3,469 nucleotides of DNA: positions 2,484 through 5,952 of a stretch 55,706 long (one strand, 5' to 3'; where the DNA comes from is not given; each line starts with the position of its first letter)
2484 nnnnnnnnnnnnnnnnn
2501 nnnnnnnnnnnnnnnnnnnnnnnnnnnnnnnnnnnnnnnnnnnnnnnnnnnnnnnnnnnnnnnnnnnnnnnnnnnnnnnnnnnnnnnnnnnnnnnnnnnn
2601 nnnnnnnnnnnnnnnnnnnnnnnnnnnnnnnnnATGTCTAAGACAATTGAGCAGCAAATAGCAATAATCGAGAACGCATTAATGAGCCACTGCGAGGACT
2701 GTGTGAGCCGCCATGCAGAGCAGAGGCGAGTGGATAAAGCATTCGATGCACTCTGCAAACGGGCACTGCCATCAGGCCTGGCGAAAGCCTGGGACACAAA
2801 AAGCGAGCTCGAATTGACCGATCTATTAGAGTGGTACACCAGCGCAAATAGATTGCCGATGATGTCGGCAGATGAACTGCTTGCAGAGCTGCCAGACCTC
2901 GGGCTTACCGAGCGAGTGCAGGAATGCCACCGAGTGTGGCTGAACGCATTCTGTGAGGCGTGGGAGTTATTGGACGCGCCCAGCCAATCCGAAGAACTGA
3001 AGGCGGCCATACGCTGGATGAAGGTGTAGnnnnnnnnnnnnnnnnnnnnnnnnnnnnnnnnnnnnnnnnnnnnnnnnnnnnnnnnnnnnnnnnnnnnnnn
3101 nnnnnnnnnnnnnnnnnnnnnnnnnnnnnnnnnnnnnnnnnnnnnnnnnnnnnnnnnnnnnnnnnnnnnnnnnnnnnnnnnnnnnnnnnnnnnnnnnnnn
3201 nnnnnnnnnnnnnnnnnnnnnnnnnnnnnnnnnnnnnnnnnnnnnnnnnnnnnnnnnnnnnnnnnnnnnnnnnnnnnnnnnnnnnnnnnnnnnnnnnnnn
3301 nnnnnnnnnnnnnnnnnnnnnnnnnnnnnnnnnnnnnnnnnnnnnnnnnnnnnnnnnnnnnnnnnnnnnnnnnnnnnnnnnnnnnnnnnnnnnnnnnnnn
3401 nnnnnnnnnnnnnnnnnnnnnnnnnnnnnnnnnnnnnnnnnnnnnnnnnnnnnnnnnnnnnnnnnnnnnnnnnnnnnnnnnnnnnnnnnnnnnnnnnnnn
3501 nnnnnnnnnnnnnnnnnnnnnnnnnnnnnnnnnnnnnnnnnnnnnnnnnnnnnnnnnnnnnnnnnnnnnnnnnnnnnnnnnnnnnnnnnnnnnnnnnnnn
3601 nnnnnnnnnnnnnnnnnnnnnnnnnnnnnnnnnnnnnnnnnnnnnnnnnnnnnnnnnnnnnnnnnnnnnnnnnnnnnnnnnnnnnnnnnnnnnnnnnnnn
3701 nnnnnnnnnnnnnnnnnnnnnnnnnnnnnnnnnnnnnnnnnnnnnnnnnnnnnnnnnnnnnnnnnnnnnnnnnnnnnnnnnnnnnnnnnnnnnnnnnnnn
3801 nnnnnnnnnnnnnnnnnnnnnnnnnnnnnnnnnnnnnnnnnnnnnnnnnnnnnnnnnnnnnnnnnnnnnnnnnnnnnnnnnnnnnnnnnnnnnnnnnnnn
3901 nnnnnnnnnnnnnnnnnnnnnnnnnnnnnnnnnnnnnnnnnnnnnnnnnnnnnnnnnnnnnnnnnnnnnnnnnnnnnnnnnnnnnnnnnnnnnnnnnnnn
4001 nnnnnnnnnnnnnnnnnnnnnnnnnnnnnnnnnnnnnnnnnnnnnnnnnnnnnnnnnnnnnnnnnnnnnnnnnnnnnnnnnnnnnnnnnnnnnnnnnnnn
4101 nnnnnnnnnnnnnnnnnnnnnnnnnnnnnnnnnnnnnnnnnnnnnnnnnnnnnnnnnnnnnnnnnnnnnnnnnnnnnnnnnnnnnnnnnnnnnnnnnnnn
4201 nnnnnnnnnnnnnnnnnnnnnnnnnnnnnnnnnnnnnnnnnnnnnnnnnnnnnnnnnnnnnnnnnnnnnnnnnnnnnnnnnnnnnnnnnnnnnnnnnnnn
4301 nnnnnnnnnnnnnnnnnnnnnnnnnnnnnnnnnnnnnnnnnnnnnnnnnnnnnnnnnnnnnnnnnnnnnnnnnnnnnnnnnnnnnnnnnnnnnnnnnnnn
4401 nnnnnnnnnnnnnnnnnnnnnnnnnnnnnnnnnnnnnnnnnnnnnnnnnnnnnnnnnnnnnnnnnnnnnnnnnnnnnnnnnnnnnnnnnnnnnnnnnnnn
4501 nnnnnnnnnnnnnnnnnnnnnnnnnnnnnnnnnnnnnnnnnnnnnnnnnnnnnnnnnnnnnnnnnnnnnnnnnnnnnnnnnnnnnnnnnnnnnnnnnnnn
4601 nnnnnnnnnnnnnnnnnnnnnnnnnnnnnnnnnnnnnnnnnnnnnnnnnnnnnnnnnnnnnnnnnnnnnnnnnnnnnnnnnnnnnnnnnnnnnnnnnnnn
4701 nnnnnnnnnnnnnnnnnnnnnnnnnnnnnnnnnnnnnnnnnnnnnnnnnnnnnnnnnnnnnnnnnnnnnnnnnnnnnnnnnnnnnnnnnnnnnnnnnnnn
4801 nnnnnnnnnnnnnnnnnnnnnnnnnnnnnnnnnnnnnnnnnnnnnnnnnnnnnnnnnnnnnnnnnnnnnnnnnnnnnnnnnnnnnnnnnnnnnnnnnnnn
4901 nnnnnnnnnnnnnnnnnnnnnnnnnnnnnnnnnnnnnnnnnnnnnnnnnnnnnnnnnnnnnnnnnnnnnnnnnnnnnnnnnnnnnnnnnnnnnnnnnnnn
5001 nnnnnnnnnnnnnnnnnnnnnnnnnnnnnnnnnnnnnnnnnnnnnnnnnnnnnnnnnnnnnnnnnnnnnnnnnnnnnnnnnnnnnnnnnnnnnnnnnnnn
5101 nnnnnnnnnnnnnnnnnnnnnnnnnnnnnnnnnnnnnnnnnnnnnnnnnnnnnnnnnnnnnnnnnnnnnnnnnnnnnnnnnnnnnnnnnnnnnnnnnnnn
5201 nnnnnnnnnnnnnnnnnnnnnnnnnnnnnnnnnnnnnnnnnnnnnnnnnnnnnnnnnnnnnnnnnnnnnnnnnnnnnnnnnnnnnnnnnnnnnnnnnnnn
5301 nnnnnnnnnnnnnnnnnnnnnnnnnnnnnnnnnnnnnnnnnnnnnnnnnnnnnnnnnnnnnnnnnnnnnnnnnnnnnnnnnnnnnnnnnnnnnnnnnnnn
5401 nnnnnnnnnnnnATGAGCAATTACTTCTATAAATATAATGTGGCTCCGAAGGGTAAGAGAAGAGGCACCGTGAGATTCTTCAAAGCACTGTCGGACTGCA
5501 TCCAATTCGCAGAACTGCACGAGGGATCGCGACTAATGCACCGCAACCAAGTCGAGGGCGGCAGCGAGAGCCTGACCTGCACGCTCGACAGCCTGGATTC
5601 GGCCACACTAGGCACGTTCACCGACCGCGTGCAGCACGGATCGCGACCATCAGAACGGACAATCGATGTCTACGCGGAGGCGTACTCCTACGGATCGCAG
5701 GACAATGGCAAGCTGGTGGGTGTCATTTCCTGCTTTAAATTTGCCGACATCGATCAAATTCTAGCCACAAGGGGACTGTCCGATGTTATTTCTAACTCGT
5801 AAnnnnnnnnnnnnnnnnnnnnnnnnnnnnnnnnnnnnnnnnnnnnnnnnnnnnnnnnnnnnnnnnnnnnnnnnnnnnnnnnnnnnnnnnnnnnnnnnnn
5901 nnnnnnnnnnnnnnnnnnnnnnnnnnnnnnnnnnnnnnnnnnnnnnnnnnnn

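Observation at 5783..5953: Phage-encoded CsrA/RsmA homologue missed by the ORF track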

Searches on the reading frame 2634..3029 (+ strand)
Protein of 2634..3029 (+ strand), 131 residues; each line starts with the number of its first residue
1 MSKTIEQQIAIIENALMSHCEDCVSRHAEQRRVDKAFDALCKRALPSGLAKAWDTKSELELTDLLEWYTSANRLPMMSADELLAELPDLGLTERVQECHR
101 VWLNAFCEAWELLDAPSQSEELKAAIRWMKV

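Call 55: search_protein_families(library=phrogs, proteins=[window:2634-3029:+], max_evalue=0.001)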
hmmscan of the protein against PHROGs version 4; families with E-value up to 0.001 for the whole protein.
window:2634-3029:+ (131 aa): 1 family
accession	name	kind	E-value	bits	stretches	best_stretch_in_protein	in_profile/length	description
phrog_9962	-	unknown function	3.3e-09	37.5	1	61-114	7-57/59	-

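Call 56: search_protein_families(library=pfam, proteins=[window:2634-3029:+], max_evalue=0.01)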
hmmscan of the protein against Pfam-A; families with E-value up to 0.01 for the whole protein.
window:2634-3029:+ (131 aa): 0 families

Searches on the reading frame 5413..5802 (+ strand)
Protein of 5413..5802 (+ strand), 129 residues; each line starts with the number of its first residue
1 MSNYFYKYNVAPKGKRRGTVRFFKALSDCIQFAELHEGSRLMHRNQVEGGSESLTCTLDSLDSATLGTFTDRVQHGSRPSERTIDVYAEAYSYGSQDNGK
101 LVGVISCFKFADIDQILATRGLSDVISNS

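Call 13: search_protein_families(library=phrogs, proteins=[window:5413-5802:+], max_evalue=0.001)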
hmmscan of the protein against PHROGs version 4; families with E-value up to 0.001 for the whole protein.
window:5413-5802:+ (129 aa): 0 families

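Call 56: search_protein_families(library=pfam, proteins=[window:5413-5802:+], max_evalue=0.01)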
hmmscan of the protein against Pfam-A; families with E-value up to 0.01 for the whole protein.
window:5413-5802:+ (129 aa): 0 families
